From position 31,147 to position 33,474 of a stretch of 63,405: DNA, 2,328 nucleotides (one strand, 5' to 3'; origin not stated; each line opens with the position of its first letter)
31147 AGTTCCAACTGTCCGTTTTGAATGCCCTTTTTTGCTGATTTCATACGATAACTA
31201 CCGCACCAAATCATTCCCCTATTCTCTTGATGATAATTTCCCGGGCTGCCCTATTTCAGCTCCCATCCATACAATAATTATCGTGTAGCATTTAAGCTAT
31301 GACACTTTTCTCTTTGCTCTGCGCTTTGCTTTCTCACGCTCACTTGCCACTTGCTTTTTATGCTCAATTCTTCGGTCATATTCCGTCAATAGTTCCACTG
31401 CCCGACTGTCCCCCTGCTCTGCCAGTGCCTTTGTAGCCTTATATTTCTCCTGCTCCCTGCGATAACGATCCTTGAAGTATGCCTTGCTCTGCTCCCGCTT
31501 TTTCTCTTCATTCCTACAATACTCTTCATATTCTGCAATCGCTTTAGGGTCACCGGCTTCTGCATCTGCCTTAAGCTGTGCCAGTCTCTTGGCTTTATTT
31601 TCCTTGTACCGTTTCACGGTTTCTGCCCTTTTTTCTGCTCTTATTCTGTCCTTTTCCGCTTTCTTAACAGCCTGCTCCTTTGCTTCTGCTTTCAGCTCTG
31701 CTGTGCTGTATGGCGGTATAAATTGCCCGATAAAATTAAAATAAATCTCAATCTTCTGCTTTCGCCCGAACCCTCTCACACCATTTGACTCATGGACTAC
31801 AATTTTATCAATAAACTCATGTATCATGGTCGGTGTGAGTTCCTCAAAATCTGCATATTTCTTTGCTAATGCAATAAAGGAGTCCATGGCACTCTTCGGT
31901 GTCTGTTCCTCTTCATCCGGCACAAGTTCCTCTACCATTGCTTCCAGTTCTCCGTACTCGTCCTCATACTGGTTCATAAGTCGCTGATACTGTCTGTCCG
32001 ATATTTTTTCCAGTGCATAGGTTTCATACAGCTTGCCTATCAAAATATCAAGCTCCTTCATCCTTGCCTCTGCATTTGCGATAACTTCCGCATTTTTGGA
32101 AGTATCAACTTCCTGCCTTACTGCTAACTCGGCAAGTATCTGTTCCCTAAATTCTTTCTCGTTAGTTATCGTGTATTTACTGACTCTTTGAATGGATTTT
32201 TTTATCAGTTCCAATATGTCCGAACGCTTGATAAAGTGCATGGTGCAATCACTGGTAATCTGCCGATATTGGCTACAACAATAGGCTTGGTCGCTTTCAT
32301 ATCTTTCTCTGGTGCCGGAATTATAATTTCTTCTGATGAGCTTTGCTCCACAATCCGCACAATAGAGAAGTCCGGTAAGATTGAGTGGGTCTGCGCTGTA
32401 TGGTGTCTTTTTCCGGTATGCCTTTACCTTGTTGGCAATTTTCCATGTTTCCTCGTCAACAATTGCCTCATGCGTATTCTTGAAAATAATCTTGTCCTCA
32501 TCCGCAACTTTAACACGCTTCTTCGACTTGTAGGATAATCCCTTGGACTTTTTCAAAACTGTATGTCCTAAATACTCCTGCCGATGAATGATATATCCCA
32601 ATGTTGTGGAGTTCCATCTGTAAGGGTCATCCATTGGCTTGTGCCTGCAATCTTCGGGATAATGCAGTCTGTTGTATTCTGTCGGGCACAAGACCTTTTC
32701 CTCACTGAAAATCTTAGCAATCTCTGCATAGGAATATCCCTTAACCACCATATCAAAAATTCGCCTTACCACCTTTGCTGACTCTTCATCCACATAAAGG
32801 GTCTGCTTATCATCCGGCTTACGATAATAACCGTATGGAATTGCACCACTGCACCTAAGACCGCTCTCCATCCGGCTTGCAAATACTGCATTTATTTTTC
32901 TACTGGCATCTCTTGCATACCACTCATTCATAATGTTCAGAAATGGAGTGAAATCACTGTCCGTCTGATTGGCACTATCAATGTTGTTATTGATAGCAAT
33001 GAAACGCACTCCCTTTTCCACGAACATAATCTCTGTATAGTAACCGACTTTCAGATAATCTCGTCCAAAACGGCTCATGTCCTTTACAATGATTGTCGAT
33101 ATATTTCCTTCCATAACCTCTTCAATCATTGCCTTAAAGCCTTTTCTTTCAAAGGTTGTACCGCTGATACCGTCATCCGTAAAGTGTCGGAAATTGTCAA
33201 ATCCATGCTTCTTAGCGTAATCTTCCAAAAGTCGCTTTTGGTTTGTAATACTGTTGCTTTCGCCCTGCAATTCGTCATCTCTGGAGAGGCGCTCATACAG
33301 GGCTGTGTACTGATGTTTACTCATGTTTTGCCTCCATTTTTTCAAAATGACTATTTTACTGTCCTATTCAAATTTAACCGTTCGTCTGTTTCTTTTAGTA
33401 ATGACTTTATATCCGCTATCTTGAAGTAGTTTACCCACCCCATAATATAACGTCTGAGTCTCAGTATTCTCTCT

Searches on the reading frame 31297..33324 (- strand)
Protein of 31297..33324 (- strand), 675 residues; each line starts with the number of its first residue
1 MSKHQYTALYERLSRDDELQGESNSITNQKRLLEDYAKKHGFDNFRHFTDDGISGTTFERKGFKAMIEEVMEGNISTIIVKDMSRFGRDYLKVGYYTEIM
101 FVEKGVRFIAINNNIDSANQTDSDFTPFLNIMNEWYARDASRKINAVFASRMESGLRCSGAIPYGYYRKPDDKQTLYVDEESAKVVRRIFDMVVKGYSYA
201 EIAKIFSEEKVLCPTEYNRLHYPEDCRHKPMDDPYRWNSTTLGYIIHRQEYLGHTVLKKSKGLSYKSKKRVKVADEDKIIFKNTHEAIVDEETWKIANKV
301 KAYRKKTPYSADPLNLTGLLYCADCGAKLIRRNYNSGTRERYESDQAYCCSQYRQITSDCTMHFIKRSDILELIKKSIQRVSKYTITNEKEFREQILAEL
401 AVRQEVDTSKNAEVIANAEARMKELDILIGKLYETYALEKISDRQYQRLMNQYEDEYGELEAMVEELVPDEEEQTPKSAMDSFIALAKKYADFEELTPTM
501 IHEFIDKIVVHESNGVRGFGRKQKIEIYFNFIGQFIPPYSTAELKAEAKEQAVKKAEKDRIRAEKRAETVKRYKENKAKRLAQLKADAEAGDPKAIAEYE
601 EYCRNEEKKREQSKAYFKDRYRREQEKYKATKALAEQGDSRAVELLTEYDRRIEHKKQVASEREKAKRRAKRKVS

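Call 8: search_protein_families(library=pfam, proteins=[window:31297-33324:-], max_evalue=0.01)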
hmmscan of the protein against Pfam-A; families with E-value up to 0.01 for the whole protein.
window:31297-33324:- (675 aa): 5 families
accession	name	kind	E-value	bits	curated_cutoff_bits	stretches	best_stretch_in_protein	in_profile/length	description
PF14287.11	DUF4368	-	1.4e-22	80.1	25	1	472-535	4-66/67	Domain of unknown function (DUF4368)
PF07508.19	Recombinase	-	2.2e-22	79.6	21.1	1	180-300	1-98/102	Recombinase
PF00239.26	Resolvase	-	3.7e-21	76.2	23.3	1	8-155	2-143/145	Resolvase, N terminal domain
PF13408.12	Zn_ribbon_recom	-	2e-10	41.3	25.3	1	316-378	2-57/58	Recombinase zinc beta ribbon domain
PF07862.16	Nif11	-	0.0023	18.6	23.8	0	1-43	1-42/48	Nif11 domain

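Call 12: search_protein_families(library=ncbifam, proteins=[window:31297-33324:-], max_evalue=0.01)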
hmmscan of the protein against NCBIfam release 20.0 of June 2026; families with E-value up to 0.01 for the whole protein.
window:31297-33324:- (675 aa): 5 families
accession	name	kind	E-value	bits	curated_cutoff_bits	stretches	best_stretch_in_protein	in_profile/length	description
NF047343.1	SCCmet_CcrB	equivalog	2.4e-31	109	900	1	4-497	6-475/542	cassette chromosome recombinase CcrB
NF041201.1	recomb_XisF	equivalog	2.4e-25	89.4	375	1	52-388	38-362/465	fdxN element excision recombinase XisF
NF047347.1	SCCmet_CcrC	equivalog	3.3e-19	68.8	900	1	7-462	5-447/558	cassette chromosome recombinase CcrC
NF049883.1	resolv_YneB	equivalog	1.1e-09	38.1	175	1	8-158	3-149/211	YneB family resolvase-like protein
NF033518.0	transpos_IS607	equivalog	2.9e-08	33.5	110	1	5-118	54-159/187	IS607 family transposase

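Call 16: find_encoding_contigs(protein=window:31297-33324:-, flank=8000, max_places=10)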
Protein window:31297-33324:- (675 aa): 7 contigs read that carry it; 6 places shown.
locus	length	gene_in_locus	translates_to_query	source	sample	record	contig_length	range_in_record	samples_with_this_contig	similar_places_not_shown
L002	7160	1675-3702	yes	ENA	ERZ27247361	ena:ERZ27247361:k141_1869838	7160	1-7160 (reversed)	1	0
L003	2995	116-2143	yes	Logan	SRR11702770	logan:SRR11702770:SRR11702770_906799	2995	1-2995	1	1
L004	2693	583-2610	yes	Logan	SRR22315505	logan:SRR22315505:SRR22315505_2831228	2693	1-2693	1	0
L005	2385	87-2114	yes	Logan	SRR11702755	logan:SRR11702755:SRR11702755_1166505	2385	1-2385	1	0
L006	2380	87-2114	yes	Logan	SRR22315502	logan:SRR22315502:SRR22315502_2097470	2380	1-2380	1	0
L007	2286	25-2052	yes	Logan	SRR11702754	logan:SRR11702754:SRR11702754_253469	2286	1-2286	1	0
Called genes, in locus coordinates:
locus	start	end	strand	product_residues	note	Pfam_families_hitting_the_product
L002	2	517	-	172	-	?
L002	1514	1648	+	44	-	PF08388:GIIM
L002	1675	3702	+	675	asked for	PF00239:Resolvase, PF07508:Recombinase, PF13408:Zn_ribbon_recom, PF14287:DUF4368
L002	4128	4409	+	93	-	-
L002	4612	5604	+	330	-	PF00144:Beta-lactamase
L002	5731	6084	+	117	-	-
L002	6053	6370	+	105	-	-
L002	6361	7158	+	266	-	?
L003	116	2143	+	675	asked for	PF00239:Resolvase, PF07508:Recombinase, PF13408:Zn_ribbon_recom, PF14287:DUF4368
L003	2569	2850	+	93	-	-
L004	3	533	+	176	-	?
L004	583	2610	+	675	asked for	PF00239:Resolvase, PF07508:Recombinase, PF13408:Zn_ribbon_recom, PF14287:DUF4368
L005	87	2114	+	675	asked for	PF00239:Resolvase, PF07508:Recombinase, PF13408:Zn_ribbon_recom, PF14287:DUF4368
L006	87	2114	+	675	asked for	PF00239:Resolvase, PF07508:Recombinase, PF13408:Zn_ribbon_recom, PF14287:DUF4368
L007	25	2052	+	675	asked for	PF00239:Resolvase, PF07508:Recombinase, PF13408:Zn_ribbon_recom, PF14287:DUF4368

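Call 36: find_related_loci(query=window:31297-33324:-, collection=genome_contigs, flank=9000)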
Query window:31297-33324:- (675 aa) in genome_contigs; peptide patterns used: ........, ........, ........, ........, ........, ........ (x = any residue, [..] = any of these).
598 stretches matched a pattern (row limit reached: there are more); 572 encode a relative of the query (tblastn E <= 1e-3); the best 80 are kept; 80 distinct loci.
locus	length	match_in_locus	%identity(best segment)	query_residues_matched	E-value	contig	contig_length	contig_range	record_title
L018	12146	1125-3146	97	1-674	0e+0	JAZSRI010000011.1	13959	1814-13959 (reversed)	MAG: Faecousia sp. isolate T1900044537_TS20190003.MAGScoT_cleanbin_000067 SGB_34_k141_1585010, whole genome shotgun sequ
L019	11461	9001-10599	98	143-675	0e+0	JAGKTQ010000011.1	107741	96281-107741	MAG: Lachnospiraceae bacterium isolate cow4.13 cow4_13_41, whole genome shotgun sequence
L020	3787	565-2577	76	1-670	0e+0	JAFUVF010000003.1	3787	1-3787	MAG: Lachnospiraceae bacterium isolate RGIG4856 Roe_deer_Rumen-1__c857, whole genome shotgun sequence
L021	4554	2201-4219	78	1-672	0e+0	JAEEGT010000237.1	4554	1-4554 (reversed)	MAG: Lachnospiraceae bacterium isolate Tb.RUG.105 k141_12534251_flag=1_multi=62.7467_len=4554, whole genome shotgun sequ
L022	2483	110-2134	76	1-675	0e+0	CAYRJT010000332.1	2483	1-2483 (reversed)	MAG TPA_asm: uncultured Lachnospiraceae bacterium isolate SRP192927_co1_119 genome assembly, contig: NODE_142838_length_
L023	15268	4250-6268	77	1-672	0e+0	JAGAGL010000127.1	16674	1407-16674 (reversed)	MAG: Oribacterium sp. isolate RGIG8420 Water_deer_Abomasum-3__c271180, whole genome shotgun sequence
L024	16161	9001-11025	76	1-674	0e+0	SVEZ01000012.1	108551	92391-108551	MAG: Lachnospiraceae bacterium isolate SIG319 NODE_278_length_108551_cov_26.582693, whole genome shotgun sequence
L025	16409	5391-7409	75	1-672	0e+0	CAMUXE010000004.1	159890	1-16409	MAG TPA_asm: uncultured Lachnospiraceae bacterium isolate SRR11861928_bin.43_metaWRAP_v1.3_MAG genome assembly, contig:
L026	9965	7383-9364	84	1-661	0e+0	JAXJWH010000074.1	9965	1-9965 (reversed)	MAG: Agathobacter sp. isolate DOME_MAG_6206 6206_C0407_k141_138078, whole genome shotgun sequence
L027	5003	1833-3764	48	7-673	0e+0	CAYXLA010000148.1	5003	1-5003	MAG TPA_asm: uncultured Bacteroidaceae bacterium isolate binchicken_co323_335 genome assembly, contig: NODE_19637_length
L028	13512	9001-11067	47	7-670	0e+0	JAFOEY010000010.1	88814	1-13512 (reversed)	MAG: Lachnospiraceae bacterium isolate RGIG406 Dairy_cattle_Colon-5__c180, whole genome shotgun sequence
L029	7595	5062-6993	48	7-673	0e+0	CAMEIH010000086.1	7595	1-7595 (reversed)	MAG: uncultured Clostridium sp. isolate SRR15057932_bin.32_metaWRAP_v1.3_MAG genome assembly, contig: ERZ10407399.3761,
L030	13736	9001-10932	49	7-673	0e+0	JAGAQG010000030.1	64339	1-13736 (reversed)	MAG: Lachnospiraceae bacterium isolate RGIG8675 Water_deer_Colon-1__c134435, whole genome shotgun sequence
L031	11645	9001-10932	48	7-673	0e+0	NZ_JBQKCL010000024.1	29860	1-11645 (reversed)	Blautia sp. HCP3S3_H10_2 contig00024, whole genome shotgun sequence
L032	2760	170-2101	48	7-673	0e+0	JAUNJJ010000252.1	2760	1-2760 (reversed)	MAG: Oscillospiraceae bacterium isolate S2A_St_21 NODE_11714_length_2760_cov_26.260998, whole genome shotgun sequence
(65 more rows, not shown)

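Call 44: search_dna_similar(query=window:31297-33324:-, collection=plasmids, mode=protein, max_rows=40, rows=spread)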
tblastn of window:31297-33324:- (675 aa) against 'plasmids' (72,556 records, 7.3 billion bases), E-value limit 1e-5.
Records with a match: 237; places in all: 289; records where one place covers at least 80% of the query: 2.
Best place of each record, by identity: <60% 237.
By first word of the organism name: Enterococcus 105; Bacillus 23; Subdoligranulum 9; Cereibacter 7; Paracoccus 7; Clostridioides 7; Priestia 6; Klebsiella 4; Ligilactobacillus 4; Cutibacterium 4; and 44 more.
By predicted mobility (MOB-suite, as given by PLSDB): non-mobilizable 109; conjugative 69; mobilizable 59.
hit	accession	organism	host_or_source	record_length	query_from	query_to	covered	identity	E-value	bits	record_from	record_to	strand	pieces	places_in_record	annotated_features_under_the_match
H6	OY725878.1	Subdoligranulum variabile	-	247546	7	583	85%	44.1%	6e-145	474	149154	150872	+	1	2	record has no annotation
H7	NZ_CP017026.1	Campylobacter coli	Cell culture,Housefly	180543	7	538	79%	43.0%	2e-123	412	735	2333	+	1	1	recombinase family protein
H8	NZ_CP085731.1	Klebsiella pneumoniae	Homo sapiens,urine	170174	7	535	78%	40.9%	2e-116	392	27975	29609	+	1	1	recombinase family protein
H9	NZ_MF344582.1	Citrobacter freundii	Homo sapiens,Urine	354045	7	540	79%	37.5%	1e-93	325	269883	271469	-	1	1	DUF4368 domain-containing protein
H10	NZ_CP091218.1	Enterococcus faecium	Homo sapiens,whole organism,fecal sample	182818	7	533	78%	36.4%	1e-87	307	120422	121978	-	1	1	tndX: site-specific resolvase TndX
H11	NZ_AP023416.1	Vescimonas fastidiosa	Homo sapiens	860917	82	535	67%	37.1%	3e-82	292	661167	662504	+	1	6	recombinase family protein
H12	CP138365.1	Streptococcus agalactiae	Homo sapiens,cell culture,urine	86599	8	511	75%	28.7%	1e-35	152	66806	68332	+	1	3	recombinase family protein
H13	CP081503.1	Enterococcus faecium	mixed culture,swine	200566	7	512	75%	26.0%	9e-16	89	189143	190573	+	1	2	recombinase family protein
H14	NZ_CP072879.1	Enterococcus faecium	stream/river surface water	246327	7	512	75%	26.0%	9e-16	89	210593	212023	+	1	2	recombinase family protein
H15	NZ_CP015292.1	Cereibacter sphaeroides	Cereibacter sphaeroides 2.4.1,single ...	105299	2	540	80%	23.8%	3e-11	75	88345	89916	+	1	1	recombinase family protein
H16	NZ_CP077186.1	Fusobacterium animalis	Homo sapiens,resected colorectal tumor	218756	10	513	75%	22.8%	1e-17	96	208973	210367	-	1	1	none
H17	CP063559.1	Enterococcus faecium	Homo sapiens,rectal swab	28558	7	431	63%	25.6%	6e-14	84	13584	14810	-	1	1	recombinase family protein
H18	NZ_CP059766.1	Enterococcus faecium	Homo sapiens,blood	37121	7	431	63%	25.6%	6e-14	84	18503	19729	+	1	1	recombinase family protein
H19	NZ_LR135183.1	Enterococcus faecium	-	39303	7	431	63%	25.6%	6e-14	84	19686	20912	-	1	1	recombinase family protein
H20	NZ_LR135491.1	Enterococcus faecium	-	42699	7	431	63%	25.6%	6e-14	84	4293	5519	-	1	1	recombinase family protein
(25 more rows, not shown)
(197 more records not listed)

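Call 45: find_homologous_proteins(query=window:31297-33324:-, max_evalue=1e-30)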
Query window:31297-33324:- (675 aa): 8000 proteins with E <= 1e-30 among 8000 candidates; the best 120 are listed.
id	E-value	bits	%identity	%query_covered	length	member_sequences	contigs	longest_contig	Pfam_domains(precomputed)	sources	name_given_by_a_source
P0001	0.0e+0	1477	98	100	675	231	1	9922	PF07508.20,PF00239.27,PF14287.12,PF13408.13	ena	-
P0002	0.0e+0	1400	97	95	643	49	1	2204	PF07508.20,PF00239.27,PF14287.12,PF13408.13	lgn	-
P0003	0.0e+0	1381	92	99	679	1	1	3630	PF07508.20,PF00239.27,PF14287.12,PF13408.13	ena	-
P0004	0.0e+0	1305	86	98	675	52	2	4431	PF07508.20,PF00239.27,PF14287.12,PF13408.13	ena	-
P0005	0.0e+0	1198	79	100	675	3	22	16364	PF07508.20,PF00239.27,PF14287.12,PF13408.13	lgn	-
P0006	0.0e+0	1180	78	100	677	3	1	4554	PF07508.20,PF00239.27,PF14287.12,PF13408.13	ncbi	-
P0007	0.0e+0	1165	77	100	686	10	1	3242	PF07508.20,PF00239.27,PF14287.12,PF13408.13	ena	-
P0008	0.0e+0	1162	77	100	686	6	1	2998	PF07508.20,PF00239.27,PF14287.12,PF13408.13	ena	-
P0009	0.0e+0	1161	76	99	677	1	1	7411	PF07508.20,PF00239.27,PF14287.12,PF13408.13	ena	-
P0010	0.0e+0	1159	76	100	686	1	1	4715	PF07508.20,PF00239.27,PF14287.12,PF13408.13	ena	-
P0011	0.0e+0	1159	76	100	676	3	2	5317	PF07508.20,PF00239.27,PF14287.12,PF13408.13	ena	-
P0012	0.0e+0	1159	75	100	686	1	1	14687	PF07508.20,PF00239.27,PF14287.12,PF13408.13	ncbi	-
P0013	0.0e+0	1158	76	100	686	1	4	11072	PF07508.20,PF00239.27,PF14287.12,PF13408.13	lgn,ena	-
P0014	0.0e+0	1157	76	100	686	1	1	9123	PF07508.20,PF00239.27,PF14287.12,PF13408.13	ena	-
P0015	0.0e+0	1156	76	100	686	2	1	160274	PF07508.20,PF00239.27,PF14287.12,PF13408.13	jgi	-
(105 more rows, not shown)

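Call 73: search_protein_families(library=pfam, proteins=[L025:317-1405:+, L025:2501-3088:+, L025:3248-4030:+, L025:4030-4467:+, L025:4469-4906:+, L025:8195-9499:+, L025:12527-14260:+, L025:14434-15576:-], max_evalue=0.001)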
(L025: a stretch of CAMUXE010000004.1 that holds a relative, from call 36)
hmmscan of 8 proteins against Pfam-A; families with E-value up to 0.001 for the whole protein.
L025:317-1405:+ (362 aa): 1 family
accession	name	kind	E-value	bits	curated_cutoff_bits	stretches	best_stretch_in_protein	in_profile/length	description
PF03389.21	MobA_MobL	-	1.2e-61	208.9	26.7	1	22-251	1-224/224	MobA/MobL family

L025:2501-3088:+ (195 aa): 0 families

L025:3248-4030:+ (260 aa): 0 families

L025:4030-4467:+ (145 aa): 0 families

L025:4469-4906:+ (145 aa): 0 families

L025:8195-9499:+ (434 aa): 4 families
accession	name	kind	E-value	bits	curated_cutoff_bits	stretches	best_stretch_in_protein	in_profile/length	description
PF04326.19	SLFN_AlbA_2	-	4.3e-18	66.4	25.3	1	6-117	1-117/118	Schlafen, AlbA_2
PF13749.12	HATPase_c_4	-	7.1e-12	45.6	26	1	274-336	4-68/89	Putative ATP-dependent DNA helicase recG C-terminal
PF12802.13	MarR_2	-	0.00028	21.4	27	1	373-430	2-60/61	MarR family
PF13412.12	HTH_24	-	0.00059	19.8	21.9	0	375-419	2-46/48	Winged helix-turn-helix DNA-binding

L025:12527-14260:+ (577 aa): 2 families
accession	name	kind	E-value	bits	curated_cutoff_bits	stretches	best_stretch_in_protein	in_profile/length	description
PF00916.26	Sulfate_transp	-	3e-79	266.9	23.2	1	48-414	1-378/380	Sulfate permease family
PF01740.26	STAS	-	6.1e-17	61.8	22.6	1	472-561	8-98/106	STAS domain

L025:14434-15576:- (380 aa): 5 families
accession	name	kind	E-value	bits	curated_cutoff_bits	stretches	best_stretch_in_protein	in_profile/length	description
PF00005.33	ABC_tran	-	9.7e-38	130.3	25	1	29-176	2-137/137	ABC transporter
PF13304.12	AAA_21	-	1.2e-11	45.7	27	1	144-207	234-300/304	AAA domain, putative AbiEii toxin, Type IV TA system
PF02463.25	SMC_N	-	1.9e-08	34.4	40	1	38-215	24-207/220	RecF/RecN/SMC N terminal domain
PF13555.12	AAA_29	-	0.00014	22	27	1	32-66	16-50/61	P-loop containing region of AAA domain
PF13401.12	AAA_22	-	0.00092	20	27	0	40-64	7-31/130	AAA domain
